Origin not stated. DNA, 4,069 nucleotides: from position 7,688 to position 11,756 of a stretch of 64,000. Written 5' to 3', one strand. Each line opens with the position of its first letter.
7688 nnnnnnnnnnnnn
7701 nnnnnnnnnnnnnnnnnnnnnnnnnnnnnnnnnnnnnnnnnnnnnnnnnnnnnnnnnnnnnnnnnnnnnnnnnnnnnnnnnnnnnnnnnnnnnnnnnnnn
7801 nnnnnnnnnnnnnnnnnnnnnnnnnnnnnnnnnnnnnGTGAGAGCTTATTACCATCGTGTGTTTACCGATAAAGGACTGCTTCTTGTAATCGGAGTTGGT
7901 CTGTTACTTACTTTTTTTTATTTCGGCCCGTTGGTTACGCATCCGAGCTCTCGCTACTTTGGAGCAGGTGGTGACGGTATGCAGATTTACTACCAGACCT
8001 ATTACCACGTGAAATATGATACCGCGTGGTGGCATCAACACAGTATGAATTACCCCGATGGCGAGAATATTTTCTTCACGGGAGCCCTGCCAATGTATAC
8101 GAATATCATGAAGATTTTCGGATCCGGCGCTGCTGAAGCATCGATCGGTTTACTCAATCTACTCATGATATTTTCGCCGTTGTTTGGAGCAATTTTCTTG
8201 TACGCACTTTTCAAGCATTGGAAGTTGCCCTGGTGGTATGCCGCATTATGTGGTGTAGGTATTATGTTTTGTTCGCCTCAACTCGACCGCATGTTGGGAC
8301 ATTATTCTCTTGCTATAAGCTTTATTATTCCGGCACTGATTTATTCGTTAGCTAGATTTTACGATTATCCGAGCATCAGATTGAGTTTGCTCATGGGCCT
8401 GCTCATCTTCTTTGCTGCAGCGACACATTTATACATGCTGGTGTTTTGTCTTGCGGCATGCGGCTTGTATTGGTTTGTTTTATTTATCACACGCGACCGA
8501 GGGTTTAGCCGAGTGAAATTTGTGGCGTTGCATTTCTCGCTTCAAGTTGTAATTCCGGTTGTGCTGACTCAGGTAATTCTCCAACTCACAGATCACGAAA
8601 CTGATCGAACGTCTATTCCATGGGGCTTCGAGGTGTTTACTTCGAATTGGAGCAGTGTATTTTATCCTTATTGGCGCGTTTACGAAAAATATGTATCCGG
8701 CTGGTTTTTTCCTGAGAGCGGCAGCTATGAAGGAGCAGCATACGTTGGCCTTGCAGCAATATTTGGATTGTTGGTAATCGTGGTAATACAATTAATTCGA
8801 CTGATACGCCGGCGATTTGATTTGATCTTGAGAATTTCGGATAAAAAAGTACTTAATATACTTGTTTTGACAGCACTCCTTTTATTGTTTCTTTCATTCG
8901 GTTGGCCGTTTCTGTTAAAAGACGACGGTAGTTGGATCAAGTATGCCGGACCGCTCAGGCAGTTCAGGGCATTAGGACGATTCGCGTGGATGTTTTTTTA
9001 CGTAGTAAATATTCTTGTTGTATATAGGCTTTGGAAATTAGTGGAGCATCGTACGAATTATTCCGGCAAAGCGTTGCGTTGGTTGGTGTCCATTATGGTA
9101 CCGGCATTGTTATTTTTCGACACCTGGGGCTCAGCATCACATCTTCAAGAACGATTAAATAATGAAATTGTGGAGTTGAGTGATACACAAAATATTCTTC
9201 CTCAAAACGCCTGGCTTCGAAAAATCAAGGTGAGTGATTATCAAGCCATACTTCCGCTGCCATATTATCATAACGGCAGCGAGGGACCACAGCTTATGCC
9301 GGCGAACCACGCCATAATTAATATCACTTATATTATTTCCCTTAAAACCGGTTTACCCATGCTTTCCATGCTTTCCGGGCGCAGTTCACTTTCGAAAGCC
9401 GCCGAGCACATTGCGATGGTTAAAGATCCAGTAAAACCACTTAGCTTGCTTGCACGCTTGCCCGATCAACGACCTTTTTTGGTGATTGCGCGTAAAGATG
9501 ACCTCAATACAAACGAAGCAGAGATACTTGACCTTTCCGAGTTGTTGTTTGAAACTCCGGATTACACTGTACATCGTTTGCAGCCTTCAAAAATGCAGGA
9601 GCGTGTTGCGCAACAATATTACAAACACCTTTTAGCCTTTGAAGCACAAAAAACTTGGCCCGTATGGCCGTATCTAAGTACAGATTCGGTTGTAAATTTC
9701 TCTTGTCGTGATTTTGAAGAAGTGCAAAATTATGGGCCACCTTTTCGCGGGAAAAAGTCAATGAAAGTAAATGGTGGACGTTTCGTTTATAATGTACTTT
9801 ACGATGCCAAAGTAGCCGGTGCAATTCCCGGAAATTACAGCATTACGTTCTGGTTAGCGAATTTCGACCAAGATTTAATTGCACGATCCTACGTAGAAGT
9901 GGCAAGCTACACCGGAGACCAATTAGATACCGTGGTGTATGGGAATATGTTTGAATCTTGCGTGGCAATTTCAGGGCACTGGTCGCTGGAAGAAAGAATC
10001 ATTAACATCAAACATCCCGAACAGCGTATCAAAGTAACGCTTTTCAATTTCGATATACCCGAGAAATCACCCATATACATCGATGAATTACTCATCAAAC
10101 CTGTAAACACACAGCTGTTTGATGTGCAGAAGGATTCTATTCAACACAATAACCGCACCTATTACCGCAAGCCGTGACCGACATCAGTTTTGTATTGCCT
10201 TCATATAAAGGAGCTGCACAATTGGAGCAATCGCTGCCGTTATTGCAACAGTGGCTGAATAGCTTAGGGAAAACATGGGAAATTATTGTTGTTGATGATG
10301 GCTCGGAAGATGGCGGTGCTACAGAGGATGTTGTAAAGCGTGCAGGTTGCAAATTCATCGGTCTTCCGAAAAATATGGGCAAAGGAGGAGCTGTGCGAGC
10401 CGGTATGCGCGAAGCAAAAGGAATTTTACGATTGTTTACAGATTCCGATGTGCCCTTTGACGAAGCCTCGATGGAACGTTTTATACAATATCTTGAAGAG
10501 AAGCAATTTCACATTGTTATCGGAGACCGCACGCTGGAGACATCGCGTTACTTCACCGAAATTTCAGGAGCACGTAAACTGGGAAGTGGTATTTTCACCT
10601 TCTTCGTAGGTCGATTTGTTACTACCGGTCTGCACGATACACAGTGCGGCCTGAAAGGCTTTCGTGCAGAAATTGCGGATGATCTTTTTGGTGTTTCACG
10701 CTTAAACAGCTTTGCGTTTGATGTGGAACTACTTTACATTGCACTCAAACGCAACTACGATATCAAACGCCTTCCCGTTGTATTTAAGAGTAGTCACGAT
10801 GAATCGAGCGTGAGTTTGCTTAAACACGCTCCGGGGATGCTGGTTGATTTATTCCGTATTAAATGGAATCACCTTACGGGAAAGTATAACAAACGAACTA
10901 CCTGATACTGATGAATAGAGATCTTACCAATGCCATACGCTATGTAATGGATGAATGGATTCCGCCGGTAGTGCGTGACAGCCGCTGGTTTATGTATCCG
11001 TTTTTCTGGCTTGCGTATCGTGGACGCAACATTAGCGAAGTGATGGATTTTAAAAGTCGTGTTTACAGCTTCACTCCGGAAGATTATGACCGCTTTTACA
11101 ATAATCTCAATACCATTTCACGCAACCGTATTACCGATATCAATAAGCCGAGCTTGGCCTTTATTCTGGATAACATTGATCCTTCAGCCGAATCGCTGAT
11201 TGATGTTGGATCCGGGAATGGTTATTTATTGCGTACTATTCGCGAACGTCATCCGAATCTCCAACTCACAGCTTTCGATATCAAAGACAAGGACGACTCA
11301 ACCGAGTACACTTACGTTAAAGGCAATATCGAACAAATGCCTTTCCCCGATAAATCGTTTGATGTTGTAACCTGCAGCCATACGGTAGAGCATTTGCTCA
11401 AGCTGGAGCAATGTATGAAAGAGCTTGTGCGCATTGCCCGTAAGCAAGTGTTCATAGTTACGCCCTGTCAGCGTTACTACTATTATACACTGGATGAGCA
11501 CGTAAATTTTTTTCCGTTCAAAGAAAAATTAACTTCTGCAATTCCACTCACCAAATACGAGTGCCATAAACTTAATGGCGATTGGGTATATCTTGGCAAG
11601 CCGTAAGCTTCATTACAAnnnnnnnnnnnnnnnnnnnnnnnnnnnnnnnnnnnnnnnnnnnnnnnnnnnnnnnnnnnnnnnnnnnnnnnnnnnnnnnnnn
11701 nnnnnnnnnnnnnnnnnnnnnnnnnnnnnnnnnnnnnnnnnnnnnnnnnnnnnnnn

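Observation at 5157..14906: Multi-GT-C lipid-linked periplasmic glycosylation locus fused to scoAB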

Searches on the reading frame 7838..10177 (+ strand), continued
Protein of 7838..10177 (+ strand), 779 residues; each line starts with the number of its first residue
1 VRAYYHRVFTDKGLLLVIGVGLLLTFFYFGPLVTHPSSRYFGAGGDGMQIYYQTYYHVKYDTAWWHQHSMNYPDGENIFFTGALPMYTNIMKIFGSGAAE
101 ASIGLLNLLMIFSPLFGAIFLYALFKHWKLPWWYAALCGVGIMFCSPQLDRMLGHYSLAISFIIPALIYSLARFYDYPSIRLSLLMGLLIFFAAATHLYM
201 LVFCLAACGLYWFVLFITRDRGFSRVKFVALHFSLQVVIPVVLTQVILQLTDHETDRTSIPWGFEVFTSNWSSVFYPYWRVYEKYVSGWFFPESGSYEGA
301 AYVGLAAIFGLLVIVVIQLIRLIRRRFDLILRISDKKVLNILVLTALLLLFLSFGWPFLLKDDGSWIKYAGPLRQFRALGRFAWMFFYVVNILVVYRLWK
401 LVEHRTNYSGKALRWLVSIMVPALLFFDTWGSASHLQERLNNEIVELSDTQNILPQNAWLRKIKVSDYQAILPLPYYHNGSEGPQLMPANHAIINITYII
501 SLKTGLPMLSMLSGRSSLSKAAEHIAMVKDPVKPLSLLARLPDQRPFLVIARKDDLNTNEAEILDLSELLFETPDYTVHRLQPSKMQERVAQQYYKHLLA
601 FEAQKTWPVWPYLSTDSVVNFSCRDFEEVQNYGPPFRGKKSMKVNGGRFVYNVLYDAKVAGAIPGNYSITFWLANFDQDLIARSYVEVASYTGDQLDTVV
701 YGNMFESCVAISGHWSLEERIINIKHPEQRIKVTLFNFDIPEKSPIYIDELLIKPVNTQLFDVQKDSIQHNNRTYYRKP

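Call 33: predict_structure(alignment_id=A3)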
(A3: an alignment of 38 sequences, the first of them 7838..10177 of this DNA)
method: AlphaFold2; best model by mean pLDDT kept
length: 779 residues; sequences in the alignment: 38
mean_pLDDT: 92.3   pTM: 0.89
mean pLDDT of the five models: 92.3, 92.1, 91.9, 91.3, 90.7
residues with pLDDT >= 90: 612; 70-90: 154; 50-70: 12; < 50: 1
segments of 3 or more residues with pLDDT < 50: none
pLDDT, mean of each block of 10 residues (from residue 1): 68 96 96 93 90 96 94 93 92 92 95 98 98 98 96 92 98 96 97 92 93 89 87 96 93 87 85 91 89 82 96 95 89 92 96 86 69 81 96 98 92 95 97 89 91 92 96 94 85 96 97 89 94 93 97 96 98 96 95 94 94 93 92 91 87 94 96 92 92 93 91 95 94 91 88 97 94 88
secondary structure, 60 per line:
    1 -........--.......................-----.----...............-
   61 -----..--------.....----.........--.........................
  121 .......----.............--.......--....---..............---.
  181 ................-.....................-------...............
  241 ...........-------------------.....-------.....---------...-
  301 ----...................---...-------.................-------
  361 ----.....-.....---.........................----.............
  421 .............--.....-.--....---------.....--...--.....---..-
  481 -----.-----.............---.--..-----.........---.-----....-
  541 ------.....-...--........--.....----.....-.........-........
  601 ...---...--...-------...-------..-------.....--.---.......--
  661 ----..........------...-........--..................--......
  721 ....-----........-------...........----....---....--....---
elements in order (helices of 4 or more, strands of 3 or more residues): H2-9 H12-34 H45-59 H85-93 H96-127 H132-144 H147-153 H156-159 H163-176 H180-196 H198-218 H226-251 H271-275 H283-287 H305-323 H337-353 H365-369 H371-375 H379-403 H408-433 H436-440 H445-448 H458-462 E470-474 H492-504 H518-526 H536-539 E547-551 H558-565 E568-572 E577-581 H583-591 H593-603 E607-609 E612-614 E622-624 E641-645 E652-658 E665-674 E685-692 E695-703 H704-707 E708-712 E715-724 E730-737 E745-755 E760-763 E767-770 E773-776

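Call 39: find_related_loci(query=A3, collection=genome_contigs, flank=10000)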
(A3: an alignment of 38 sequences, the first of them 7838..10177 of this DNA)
Query A3 (779 aa) in genome_contigs; peptide patterns used: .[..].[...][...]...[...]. (x = any residue, [..] = any of these).
599 stretches matched a pattern (row limit reached: there are more); 584 encode a relative of the query (tblastn E <= 1e-3); the best 80 are kept; 79 distinct loci.
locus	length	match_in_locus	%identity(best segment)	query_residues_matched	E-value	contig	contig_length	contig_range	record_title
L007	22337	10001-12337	68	1-779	0e+0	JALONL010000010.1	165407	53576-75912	MAG: Bacteroidia bacterium isolate Prado076 scaffold_29, whole genome shotgun sequence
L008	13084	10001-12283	45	6-776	0e+0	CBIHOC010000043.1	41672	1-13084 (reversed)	MAG TPA_asm: uncultured Chryseobacterium sp. isolate SRR18156182_binner12_Refined_23 genome assembly, contig: ERZ2733683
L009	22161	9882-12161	45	7-776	0e+0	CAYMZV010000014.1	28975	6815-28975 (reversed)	MAG TPA_asm: uncultured Chryseobacterium sp. isolate binchicken_co50_371 genome assembly, contig: NODE_1669_length_28975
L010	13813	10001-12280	44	7-776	0e+0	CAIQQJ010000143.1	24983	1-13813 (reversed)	MAG: uncultured Flavobacteriales bacterium isolate Kiruna3_bin-3741 genome assembly, contig: bin-3741:143/181, whole gen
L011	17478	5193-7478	43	7-776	0e+0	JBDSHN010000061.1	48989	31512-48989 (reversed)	MAG: Bacteroidia bacterium isolate cluster1_bin.277 k127_10891003, whole genome shotgun sequence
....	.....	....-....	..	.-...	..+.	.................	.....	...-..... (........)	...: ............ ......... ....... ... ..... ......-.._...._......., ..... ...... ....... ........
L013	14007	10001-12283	42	7-776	0e+0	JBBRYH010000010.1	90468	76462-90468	MAG: Bacteroidia bacterium isolate La5_metabat2.035 La5_metabat2.035_K_1155373_L_90468_cov_17.7601, whole genome shotgun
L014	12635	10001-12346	35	2-778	1e-147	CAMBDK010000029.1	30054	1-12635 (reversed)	MAG: Chitinophaga pinensis isolate MsH-01oct19-86 genome assembly, contig: MsH-01oct19-C2644, whole genome shotgun seque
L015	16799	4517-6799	36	11-776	2e-146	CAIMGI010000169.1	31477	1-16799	MAG: uncultured Bacteroidetes bacterium isolate UppL7s_bin-1220 genome assembly, contig: bin-1220:169/221, whole genome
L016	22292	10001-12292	34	7-778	6e-141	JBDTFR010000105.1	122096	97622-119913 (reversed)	MAG: Bacteroidia bacterium isolate cluster2_bin.231 k127_1715067, whole genome shotgun sequence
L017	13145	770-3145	31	1-777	2e-131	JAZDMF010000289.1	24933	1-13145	MAG: Bacteroidota bacterium isolate MEGAHIT-group-0.638 k141_19900076, whole genome shotgun sequence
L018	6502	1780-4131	32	12-778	2e-130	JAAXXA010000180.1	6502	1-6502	MAG: Bacteroidetes bacterium isolate W9_Combined_metabat2_052 W9_Combined_metabat2_052_NODE_7561, whole genome shotgun s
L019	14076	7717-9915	39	27-776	3e-163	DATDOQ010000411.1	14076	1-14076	MAG TPA_asm: Bacteroidia bacterium isolate SMAG_U7898 k141_733633, whole genome shotgun sequence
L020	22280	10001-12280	31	23-778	8e-116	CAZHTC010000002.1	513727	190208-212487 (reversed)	MAG TPA_asm: uncultured Bifidobacteriaceae bacterium isolate SRP257259_co1_20 genome assembly, contig: NODE_9_length_513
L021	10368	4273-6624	31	7-778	9e-116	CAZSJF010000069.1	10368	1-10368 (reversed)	MAG TPA_asm: uncultured Bacteroidales bacterium isolate binchicken_co220_59 genome assembly, contig: NODE_4247_length_10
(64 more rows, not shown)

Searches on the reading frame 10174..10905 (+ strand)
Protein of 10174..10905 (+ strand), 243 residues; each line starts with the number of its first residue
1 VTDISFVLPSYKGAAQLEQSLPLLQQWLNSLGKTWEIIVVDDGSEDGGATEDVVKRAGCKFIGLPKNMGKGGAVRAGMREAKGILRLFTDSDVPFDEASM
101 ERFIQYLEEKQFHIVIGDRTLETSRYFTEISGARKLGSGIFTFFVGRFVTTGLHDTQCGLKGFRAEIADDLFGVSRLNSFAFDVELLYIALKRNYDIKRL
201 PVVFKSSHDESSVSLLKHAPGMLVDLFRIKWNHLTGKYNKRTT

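Call 3: search_protein_families(library=pfam, proteins=[window:10174-10905:+], max_evalue=0.01)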
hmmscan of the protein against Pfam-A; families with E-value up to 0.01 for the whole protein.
window:10174-10905:+ (243 aa): 1 family
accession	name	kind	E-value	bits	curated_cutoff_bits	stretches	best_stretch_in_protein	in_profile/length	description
PF00535.33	Glycos_transf_2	-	1.4e-19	71.1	23.3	1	5-172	1-168/168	Glycosyl transferase family 2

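Call 4: search_protein_families(library=ncbifam, proteins=[window:10174-10905:+], max_evalue=0.01)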
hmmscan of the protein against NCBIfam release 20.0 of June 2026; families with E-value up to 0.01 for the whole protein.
window:10174-10905:+ (243 aa): 16 families
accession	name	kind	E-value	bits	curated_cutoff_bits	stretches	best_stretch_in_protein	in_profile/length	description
NF058614.1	PPMAGASynPpgS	equivalog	5e-13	49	370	1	35-202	27-194/226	polyprenyl-phospho-N-acetylgalactosaminyl synthase PpgS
NF041391.1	DPhHxTase_Halo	equivalog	2.6e-12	46.2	375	1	36-213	26-192/213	dolichyl-phosphate hexose transferase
NF007986.1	PRK10714.1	equivalog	1.4e-10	40.8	529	1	3-174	7-175/316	undecaprenyl-phosphate 4-deoxy-4-formamido-L-arabinose transferase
TIGR04182.1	glyco_TIGR04182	equivalog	1.8e-10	40.7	325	1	29-216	23-202/293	S-layer glycoprotein N-glycosyltransferase AglJ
NF041875.1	EPS_EpsD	equivalog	2.1e-10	40.5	370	1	4-118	1-115/325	exopolysaccharide biosynthesis glycosyltransferase EpsD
TIGR04283.1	glyco_like_mftF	equivalog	1e-09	38.4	182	1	4-111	1-101/221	TIGR04283 family arsenosugar biosynthesis glycosyltransferase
TIGR03965.1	mycofact_glyco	equivalog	5.5e-09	35.4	280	1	2-103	74-175/467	mycofactocin biosynthesis glycosyltransferase MftF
NF047588.1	GlcsyltransPgfSStrep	equivalog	2.1e-08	33.7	500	1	4-180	3-176/308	glycosyltransferase PgfS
TIGR03937.1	PgaC_IcaA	equivalog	7e-08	31.8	422.3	1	3-110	46-153/407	poly-beta-1,6-N-acetyl-D-glucosamine synthase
NF047683.1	TeichurnBiosyTuaG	equivalog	5.4e-07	29.5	400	1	3-113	7-117/252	teichuronic acid biosynthesis protein TuaG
NF038302.1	EPS_HpsE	equivalog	1.5e-06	27.4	300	1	3-57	2-54/307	hormogonium polysaccharide biosynthesis glycosyltransferase HpsE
NF010496.0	PRK13915.1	equivalog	6.8e-06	25.4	262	1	2-94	31-128/307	glucosyl-3-phosphoglycerate synthase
NF050819.1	PolSacchBiosHfsG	equivalog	2.3e-05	23.7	500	1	22-124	27-134/302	polysaccharide biosynthesis protein HfsG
TIGR04242.1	nodulat_NodC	equivalog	8.5e-05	21.7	550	1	35-118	80-167/395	chitooligosaccharide synthase NodC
NF007482.0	PRK10073.1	equivalog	0.00019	20.6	423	1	3-114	7-117/334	glycosyltransferase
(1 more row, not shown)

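Call 48: search_solved_structures(query=window:10174-10905:+, max_evalue=0.00001)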
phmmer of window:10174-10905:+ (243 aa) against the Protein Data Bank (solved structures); distinct sequences matched with E-value up to 0.00001: 5.
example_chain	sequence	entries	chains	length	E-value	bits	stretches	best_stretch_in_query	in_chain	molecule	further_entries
9bhc_C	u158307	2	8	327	1.5e-10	44.5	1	4-179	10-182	Undecaprenyl-phosphate 4-deoxy-4-formamido-L-arabinose transferase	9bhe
8vxh_A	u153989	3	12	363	2.1e-10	44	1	4-179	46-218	Undecaprenyl-phosphate 4-deoxy-4-formamido-L-arabinose transferase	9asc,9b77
9hwj_A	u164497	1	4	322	1.9e-08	37.7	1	4-179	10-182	Undecaprenyl-phosphate 4-deoxy-4-formamido-L-arabinose transferase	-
6h1j_A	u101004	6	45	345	2e-08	37.5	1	2-122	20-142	Probable ss-1,3-N-acetylglucosaminyltransferase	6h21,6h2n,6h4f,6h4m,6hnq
5mlz_A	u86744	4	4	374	1.4e-07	34.8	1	4-204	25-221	Dolichol monophosphate mannose synthase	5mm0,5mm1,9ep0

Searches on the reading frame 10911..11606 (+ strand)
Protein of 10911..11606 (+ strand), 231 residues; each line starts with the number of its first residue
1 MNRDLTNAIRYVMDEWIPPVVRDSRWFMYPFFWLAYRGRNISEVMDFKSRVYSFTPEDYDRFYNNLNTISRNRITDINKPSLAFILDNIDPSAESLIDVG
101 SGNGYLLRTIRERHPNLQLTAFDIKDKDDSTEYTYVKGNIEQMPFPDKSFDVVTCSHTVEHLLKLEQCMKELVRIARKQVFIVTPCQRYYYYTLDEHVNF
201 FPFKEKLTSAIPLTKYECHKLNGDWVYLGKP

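Call 3: search_protein_families(library=pfam, proteins=[window:10911-11606:+], max_evalue=0.01)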
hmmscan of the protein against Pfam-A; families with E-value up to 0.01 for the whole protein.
window:10911-11606:+ (231 aa): 10 families
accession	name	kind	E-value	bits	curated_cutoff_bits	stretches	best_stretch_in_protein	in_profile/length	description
PF08241.18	Methyltransf_11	-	5e-16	59.6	21.2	1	97-181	1-92/95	Methyltransferase domain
PF13649.12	Methyltransf_25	-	1.5e-11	45.2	27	1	97-178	2-95/97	Methyltransferase domain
PF13489.12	Methyltransf_23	-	6e-11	42.8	27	1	81-188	12-122/164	Methyltransferase domain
PF13847.12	Methyltransf_31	-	1.5e-10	41.4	27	1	92-186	3-112/145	Methyltransferase domain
PF08242.18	Methyltransf_12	-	5.2e-09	37.2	30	1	97-177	1-93/98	Methyltransferase domain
PF07021.18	MetW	-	7.9e-06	26.1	21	1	83-180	5-106/193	Methionine biosynthesis protein MetW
PF01209.24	Ubie_methyltran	-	0.00022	21.1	20.1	1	131-177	98-144/233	ubiE/COQ5 methyltransferase family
PF05175.20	MTS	-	0.0024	18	23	1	83-125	21-64/170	Methyltransferase small domain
PF01234.23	NNMT_PNMT_TEMT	-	0.003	17.2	25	1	48-129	10-94/261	NNMT/PNMT/TEMT family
PF00891.24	Methyltransf_2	-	0.0036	17.1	22.3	1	94-126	64-96/210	O-methyltransferase domain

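Call 4: search_protein_families(library=ncbifam, proteins=[window:10911-11606:+], max_evalue=0.01)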
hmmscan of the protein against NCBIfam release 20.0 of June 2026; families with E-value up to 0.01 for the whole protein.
window:10911-11606:+ (231 aa): 24 families
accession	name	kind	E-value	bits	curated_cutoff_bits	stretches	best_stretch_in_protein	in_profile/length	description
NF004452.0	PRK05785.1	equivalog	2.2e-12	47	207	1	50-183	13-144/228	hypothetical protein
TIGR02072.1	BioC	equivalog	6.5e-12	45.8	184.95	1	84-179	25-127/244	malonyl-ACP O-methyltransferase BioC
TIGR02081.1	metW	equivalog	3.7e-09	36.4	189.5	1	82-180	4-106/194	methionine biosynthesis protein MetW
TIGR01934.1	MenG_MenH_UbiE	subfamily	5.6e-09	35.6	158.35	1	92-182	39-139/223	ubiquinone/menaquinone biosynthesis methyltransferase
NF041255.1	mycofact_MftM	equivalog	1.7e-08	34.2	200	1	131-185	186-242/289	mycofactocin oligosaccharide methyltransferase MftM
NF007610.0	PRK10258.1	equivalog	2.2e-08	33.8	342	1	93-179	43-133/251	malonyl-ACP O-methyltransferase BioC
NF001242.0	PRK00216.1-3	equivalog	2e-07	30.7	351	1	125-179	116-170/258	bifunctional demethylmenaquinone methyltransferase/2-methoxy-6-polyprenyl-1,4-benzoquinol methylase UbiE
NF045667.1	MTase_DVU1556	equivalog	4.4e-07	29.6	155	1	93-179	23-114/213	DVU_1556 family methyltransferase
NF001244.0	PRK00216.1-5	equivalog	7.5e-07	28.7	216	1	124-180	93-149/236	bifunctional demethylmenaquinone methyltransferase/2-methoxy-6-polyprenyl-1,4-benzoquinol methylase UbiE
TIGR01983.1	UbiG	equivalog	2.5e-06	27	102.95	1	85-179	33-146/228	bifunctional 2-polyprenyl-6-hydroxyphenol methylase/3-demethylubiquinol 3-O-methyltransferase UbiG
NF045823.1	PthPhpthDimycoMt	equivalog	2.9e-06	26.7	300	1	100-179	78-161/256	phthiotriol/phenolphthiotriol dimycocerosates methyltransferase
NF001241.0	PRK00216.1-2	equivalog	4.3e-06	26.5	327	1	131-183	94-146/231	demethylmenaquinone methyltransferase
NF052510.1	methyltran_MpqE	exception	5.1e-06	26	335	1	118-178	85-145/234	methyl-plastoquinone biosynthesis methyltransferase MpqE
NF045825.1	FAmtase_mtf2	equivalog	6.4e-06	25.6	400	1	100-180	70-154/248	fatty-acid O-methyltransferase Mtf2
NF001240.0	PRK00216.1-1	equivalog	8.2e-06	25.1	378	1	130-177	114-161/251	bifunctional demethylmenaquinone methyltransferase/2-methoxy-6-polyprenyl-1,4-benzoquinol methylase UbiE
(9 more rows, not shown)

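Call 76: search_solved_structures(query=window:10911-11606:+, max_evalue=0.001)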
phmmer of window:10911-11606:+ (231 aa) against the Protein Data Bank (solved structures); distinct sequences matched with E-value up to 0.001: 5.
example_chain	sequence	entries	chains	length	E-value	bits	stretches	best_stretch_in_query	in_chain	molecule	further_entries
2gs9_A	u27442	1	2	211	9.3e-07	31.9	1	87-178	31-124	Hypothetical protein TT1324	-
1xxl_A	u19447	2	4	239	1.7e-06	31.1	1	133-199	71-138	YcgJ protein | ycgJ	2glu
3mgg_A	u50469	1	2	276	0.00013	24.9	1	87-177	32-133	Methyltransferase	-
4e70_A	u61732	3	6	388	0.00021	24.2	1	93-178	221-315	Coniferyl alcohol 9-O-methyltransferase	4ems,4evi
1vl5_A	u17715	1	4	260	0.00028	23.8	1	131-178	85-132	unknown conserved protein BH2331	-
